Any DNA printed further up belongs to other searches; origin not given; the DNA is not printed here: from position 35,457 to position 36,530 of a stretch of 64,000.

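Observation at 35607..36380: PHP phosphoesterase embedded in the PIP-synthase/ino1/PimA operon: a candidate PIP phosphatase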

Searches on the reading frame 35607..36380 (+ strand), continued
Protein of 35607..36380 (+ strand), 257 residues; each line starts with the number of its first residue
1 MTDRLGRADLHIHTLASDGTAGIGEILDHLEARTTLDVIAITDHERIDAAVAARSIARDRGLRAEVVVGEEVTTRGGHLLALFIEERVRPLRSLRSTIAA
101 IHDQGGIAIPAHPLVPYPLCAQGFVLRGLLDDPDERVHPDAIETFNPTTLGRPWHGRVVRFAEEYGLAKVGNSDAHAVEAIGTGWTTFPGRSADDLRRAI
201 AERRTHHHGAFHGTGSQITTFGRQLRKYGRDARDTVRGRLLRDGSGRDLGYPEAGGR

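Call 56: fold_search(model_id=the predicted structure, library=pdb)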
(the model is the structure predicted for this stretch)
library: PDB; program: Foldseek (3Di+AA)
matches with E <= 10: 883; with E <= 0.001: 40
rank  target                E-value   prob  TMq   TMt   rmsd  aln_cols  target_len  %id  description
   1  3e38_A                1.5e-12  1.00  0.62  0.47   5.4       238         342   19  CRYSTAL STRUCTURE OF A TWO-DOMAIN PROTEIN CONTAINING PREDICTED PHP-LIKE METAL-DEPENDENT PHOSPHOESTERASE (BVU_3505) FRO (released 2008-10-07)
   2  3e38_B                3.0e-12  1.00  0.64  0.49   8.4       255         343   20  CRYSTAL STRUCTURE OF A TWO-DOMAIN PROTEIN CONTAINING PREDICTED PHP-LIKE METAL-DEPENDENT PHOSPHOESTERASE (BVU_3505) FRO (released 2008-10-07)
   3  2anu_F                4.3e-12  1.00  0.64  0.73   3.7       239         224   20  Crystal structure of Predicted metal-dependent phosphoesterase (PHP family) (tm0559) from THERMOTOGA MARITIMA at 2.40  (released 2005-10-18)
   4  2anu_A                2.2e-11  1.00  0.65  0.74   3.4       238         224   19  Crystal structure of Predicted metal-dependent phosphoesterase (PHP family) (tm0559) from THERMOTOGA MARITIMA at 2.40  (released 2005-10-18)
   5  2anu_C                2.3e-11  1.00  0.64  0.74   3.3       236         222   19  Crystal structure of Predicted metal-dependent phosphoesterase (PHP family) (tm0559) from THERMOTOGA MARITIMA at 2.40  (released 2005-10-18)
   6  2anu_E                3.4e-11  1.00  0.64  0.73   3.5       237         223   20  Crystal structure of Predicted metal-dependent phosphoesterase (PHP family) (tm0559) from THERMOTOGA MARITIMA at 2.40  (released 2005-10-18)
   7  2anu_D                8.7e-11  1.00  0.62  0.72   3.8       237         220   19  Crystal structure of Predicted metal-dependent phosphoesterase (PHP family) (tm0559) from THERMOTOGA MARITIMA at 2.40  (released 2005-10-18)
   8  7ug9                  1.1e-10  1.00  0.54  0.67   3.5       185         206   25  Crystal structure of RNase AM PHP domain (released 2022-08-31)
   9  2anu_B                1.7e-10  1.00  0.63  0.73   3.4       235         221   20  Crystal structure of Predicted metal-dependent phosphoesterase (PHP family) (tm0559) from THERMOTOGA MARITIMA at 2.40  (released 2005-10-18)
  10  9etk                  1.0e-09  1.00  0.53  0.49   5.3       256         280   22  Crystal structure of Vibrio cholerae RNase AM (released 2024-09-11)
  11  7rty_A                3.5e-09  1.00  0.61  0.64   4.7       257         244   20  Crystal Structure of PsfC from Pseudomonas syringae PB-5123 (released 2021-09-15)
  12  3e0f                  4.8e-09  1.00  0.57  0.51   6.1       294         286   16  Crystal structure of a putative metal-dependent phosphoesterase (bad_1165) from bifidobacterium adolescentis atcc 15703  (released 2008-09-02)
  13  3o0f                  2.2e-08  1.00  0.54  0.49   7.4       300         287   16  Crystal structure of a putative metal-dependent phosphoesterase (BAD_1165) from bifidobacterium adolescentis atcc 15703  (released 2010-08-25)
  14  2hpi                  4.6e-08  1.00  0.49  0.12   5.7       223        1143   22  Eubacterial and Eukaryotic Replicative DNA Polymerases are not Homologous: X-ray Structure of DNA Polymerase III (released 2006-09-19)
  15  3e0d_A                1.0e-07  1.00  0.48  0.12   5.8       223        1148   21  Insights into the Replisome from the Crystral Structure of the Ternary Complex of the Eubacterial DNA Polymerase III a (released 2008-09-23)
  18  2yb1                  3.4e-07  1.00  0.58  0.53   4.9       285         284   19  Structure of an amidohydrolase from Chromobacterium violaceum (EFI target EFI-500202) with bound Mn, AMP and phosphate. (released 2011-03-16)
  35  2yxo_A                8.3e-05  1.00  0.40  0.39   8.5       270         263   17  Histidinol Phosphate Phosphatase complexed with Sulfate (released 2007-11-27)
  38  2yxo_B                3.1e-04  1.00  0.39  0.38   7.8       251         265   18  Histidinol Phosphate Phosphatase complexed with Sulfate (released 2007-11-27)
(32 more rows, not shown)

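Call 57: list_cluster_members(proteins=[P0244, P0221, P0229, P0202, P0222, P0230, P0233, P0264, P0242, P0227])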
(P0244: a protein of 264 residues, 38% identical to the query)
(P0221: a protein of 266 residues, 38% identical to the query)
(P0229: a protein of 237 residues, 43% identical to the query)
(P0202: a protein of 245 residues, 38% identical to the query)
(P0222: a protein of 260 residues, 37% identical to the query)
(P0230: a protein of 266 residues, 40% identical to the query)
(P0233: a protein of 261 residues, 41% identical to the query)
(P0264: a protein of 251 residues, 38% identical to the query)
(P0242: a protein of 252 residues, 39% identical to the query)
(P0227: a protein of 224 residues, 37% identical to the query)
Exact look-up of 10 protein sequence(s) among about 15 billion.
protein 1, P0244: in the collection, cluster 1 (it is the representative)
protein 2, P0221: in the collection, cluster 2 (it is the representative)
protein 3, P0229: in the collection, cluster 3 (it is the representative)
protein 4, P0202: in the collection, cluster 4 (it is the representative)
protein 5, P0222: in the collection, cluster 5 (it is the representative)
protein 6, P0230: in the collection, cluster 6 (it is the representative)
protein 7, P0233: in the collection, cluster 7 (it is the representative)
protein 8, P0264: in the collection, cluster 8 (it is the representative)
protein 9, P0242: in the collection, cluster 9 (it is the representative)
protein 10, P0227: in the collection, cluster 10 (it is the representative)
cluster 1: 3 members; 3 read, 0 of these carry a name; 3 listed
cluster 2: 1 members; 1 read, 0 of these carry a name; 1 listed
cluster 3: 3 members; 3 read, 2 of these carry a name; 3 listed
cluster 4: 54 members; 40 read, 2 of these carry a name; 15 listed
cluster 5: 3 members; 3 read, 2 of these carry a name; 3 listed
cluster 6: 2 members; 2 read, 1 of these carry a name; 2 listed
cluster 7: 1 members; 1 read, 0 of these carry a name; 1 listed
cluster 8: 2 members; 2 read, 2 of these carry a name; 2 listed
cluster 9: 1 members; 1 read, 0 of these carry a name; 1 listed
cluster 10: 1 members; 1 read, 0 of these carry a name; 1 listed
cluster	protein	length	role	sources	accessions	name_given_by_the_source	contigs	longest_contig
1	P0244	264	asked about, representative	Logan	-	-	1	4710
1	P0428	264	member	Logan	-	-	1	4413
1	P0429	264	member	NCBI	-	-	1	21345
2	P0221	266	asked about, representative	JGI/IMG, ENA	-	-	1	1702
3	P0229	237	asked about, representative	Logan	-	-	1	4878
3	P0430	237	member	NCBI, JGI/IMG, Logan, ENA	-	predicted metal-dependent phosphoesterase TrpH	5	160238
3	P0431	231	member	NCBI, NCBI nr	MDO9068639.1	MAG: CehA/McbA family metallohydrolase, partial [Deltaproteobacteria bacterium] | CehA/McbA family metallohydrolase [Deltaproteobacteria bacterium]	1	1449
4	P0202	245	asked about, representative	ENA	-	-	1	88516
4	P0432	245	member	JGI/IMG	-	predicted metal-dependent phosphoesterase TrpH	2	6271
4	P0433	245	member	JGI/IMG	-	predicted metal-dependent phosphoesterase TrpH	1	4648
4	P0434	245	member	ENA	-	-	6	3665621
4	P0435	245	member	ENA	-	-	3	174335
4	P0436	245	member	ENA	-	-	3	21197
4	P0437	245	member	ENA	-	-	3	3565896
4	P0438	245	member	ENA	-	-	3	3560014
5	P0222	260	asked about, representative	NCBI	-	-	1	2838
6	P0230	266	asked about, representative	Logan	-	-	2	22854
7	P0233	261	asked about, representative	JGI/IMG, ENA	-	-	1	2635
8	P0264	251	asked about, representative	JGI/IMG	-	predicted metal-dependent phosphoesterase TrpH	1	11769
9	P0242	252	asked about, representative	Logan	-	-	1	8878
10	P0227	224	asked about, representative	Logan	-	-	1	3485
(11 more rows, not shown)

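Call 58: find_encoding_contigs(protein=P0202, flank=8000, max_places=1)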
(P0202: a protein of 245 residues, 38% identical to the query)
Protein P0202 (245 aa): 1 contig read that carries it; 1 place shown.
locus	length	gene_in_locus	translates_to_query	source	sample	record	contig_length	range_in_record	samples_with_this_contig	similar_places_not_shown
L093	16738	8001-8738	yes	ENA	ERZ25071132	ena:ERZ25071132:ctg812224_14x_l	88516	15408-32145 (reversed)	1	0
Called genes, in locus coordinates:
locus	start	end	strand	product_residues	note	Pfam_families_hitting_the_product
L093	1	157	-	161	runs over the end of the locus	PF01467:CTP_transf_like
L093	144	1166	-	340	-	PF00294:PfkB, PF08543:Phos_pyr_kin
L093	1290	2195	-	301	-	PF00294:PfkB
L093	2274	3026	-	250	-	PF03808:Glyco_tran_WecG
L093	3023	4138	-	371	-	PF13439:Glyco_transf_4 (weak), PF00534:Glycos_transf_1, PF13692:Glyco_trans_1_4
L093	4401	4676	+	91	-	-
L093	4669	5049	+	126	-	-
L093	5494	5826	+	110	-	PF12840:HTH_20, PF01022:HTH_5, PF13601:HTH_34 (faint)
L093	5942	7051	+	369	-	PF01658:Inos-1-P_synth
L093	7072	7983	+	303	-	PF03279:Lip_A_acyltrans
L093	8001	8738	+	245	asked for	PF02811:PHP (weak), PF13263:PHP_C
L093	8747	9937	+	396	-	PF13439:Glyco_transf_4, PF13579:Glyco_trans_4_4, PF20706:GT4-conflict, PF00534:Glycos_transf_1, PF13692:Glyco_trans_1_4, PF13524:Glyco_trans_1_2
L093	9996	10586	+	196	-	PF01066:CDP-OH_P_transf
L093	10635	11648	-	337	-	PF03706:LPG_synthase_TM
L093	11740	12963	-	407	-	PF00438:S-AdoMet_synt_N, PF02772:S-AdoMet_synt_M, PF02773:S-AdoMet_synt_C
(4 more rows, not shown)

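Call 59: find_encoding_contigs(protein=P0430, flank=8000, max_places=1)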
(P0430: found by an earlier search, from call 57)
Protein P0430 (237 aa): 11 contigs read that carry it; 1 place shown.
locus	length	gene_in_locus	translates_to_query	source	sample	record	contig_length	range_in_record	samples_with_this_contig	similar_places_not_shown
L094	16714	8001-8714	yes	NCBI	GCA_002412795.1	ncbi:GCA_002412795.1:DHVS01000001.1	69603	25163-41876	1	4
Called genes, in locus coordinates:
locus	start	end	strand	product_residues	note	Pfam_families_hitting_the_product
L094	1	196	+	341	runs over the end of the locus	PF01551:Peptidase_M23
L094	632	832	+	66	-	PF10771:DUF2582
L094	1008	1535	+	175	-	-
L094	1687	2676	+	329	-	-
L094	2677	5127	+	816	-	PF17210:SdrD_B, PF13715:CarbopepD_reg_2 (faint)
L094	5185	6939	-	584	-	PF00672:HAMP (weak), PF00989:PAS (weak), PF13188:PAS_8 (weak), PF08448:PAS_4 (weak), PF00512:HisKA, PF02518:HATPase_c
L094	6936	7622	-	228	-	PF00072:Response_reg, PF00486:Trans_reg_C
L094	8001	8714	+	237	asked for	PF02811:PHP, PF13263:PHP_C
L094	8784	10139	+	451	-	PF07396:Porin_O_P (weak)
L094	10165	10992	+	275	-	PF12849:PBP_like_2, PF12727:PBP_like, PF13531:SBP_bac_11 (weak)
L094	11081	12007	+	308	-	PF00528:BPD_transp_1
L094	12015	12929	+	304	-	PF00528:BPD_transp_1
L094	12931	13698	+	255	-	PF02463:SMC_N, PF20703:nSTAND1 (faint), PF01637:ATPase_2 (faint), PF09818:ABC_ATPase (faint), PF00005:ABC_tran, PF13304:AAA_21 (weak)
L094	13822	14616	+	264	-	PF12849:PBP_like_2, PF01547:SBP_bac_1 (faint), PF13531:SBP_bac_11, PF12727:PBP_like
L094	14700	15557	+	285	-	PF00528:BPD_transp_1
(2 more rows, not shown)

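Call 60: find_encoding_contigs(protein=P0230, flank=8000, max_places=1)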
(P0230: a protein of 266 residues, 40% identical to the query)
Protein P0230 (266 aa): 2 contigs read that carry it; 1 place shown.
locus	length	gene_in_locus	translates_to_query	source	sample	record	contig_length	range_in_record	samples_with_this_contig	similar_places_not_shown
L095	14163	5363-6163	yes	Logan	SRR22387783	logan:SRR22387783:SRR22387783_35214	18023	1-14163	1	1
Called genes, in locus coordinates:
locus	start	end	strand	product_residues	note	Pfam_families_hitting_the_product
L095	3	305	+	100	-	?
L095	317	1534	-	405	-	PF13439:Glyco_transf_4, PF13579:Glyco_trans_4_4 (weak), PF20706:GT4-conflict (weak), PF00534:Glycos_transf_1, PF13692:Glyco_trans_1_4, PF13524:Glyco_trans_1_2 (weak)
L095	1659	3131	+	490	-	PF27218:MJ0043_C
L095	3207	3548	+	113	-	PF09685:MamF_MmsF (weak)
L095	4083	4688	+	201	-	PF01195:Pept_tRNA_hydro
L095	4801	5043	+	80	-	-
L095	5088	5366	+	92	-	-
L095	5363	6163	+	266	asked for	PF02811:PHP, PF13263:PHP_C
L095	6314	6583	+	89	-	PF01035:DNA_binding_1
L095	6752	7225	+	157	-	-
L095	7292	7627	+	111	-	PF01648:ACPS, PF22624:AASDHPPT_N (weak)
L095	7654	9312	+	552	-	PF00501:AMP-binding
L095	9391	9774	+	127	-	PF11969:DcpS_C (weak), PF01230:HIT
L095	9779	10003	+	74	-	PF00550:PP-binding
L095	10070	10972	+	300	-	PF00561:Abhydrolase_1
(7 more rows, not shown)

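Call 62: find_encoding_contigs(protein=P0234, flank=8000, max_places=1)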
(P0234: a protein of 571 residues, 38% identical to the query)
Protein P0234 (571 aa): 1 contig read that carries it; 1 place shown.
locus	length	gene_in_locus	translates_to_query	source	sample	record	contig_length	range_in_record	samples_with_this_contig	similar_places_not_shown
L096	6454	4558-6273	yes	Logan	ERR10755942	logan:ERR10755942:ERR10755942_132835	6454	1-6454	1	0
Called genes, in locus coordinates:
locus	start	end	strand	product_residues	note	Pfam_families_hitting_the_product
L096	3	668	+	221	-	?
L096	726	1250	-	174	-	PF02001:DUF134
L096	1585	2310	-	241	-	-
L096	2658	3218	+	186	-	PF09335:VTT_dom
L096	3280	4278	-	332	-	PF13439:Glyco_transf_4, PF00534:Glycos_transf_1, PF13692:Glyco_trans_1_4, PF13524:Glyco_trans_1_2 (weak)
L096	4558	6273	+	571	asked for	PF02811:PHP, PF13263:PHP_C, PF13506:Glyco_transf_21 (faint), PF00535:Glycos_transf_2, PF10111:Glyco_tranf_2_2, PF13641:Glyco_tranf_2_3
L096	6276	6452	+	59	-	?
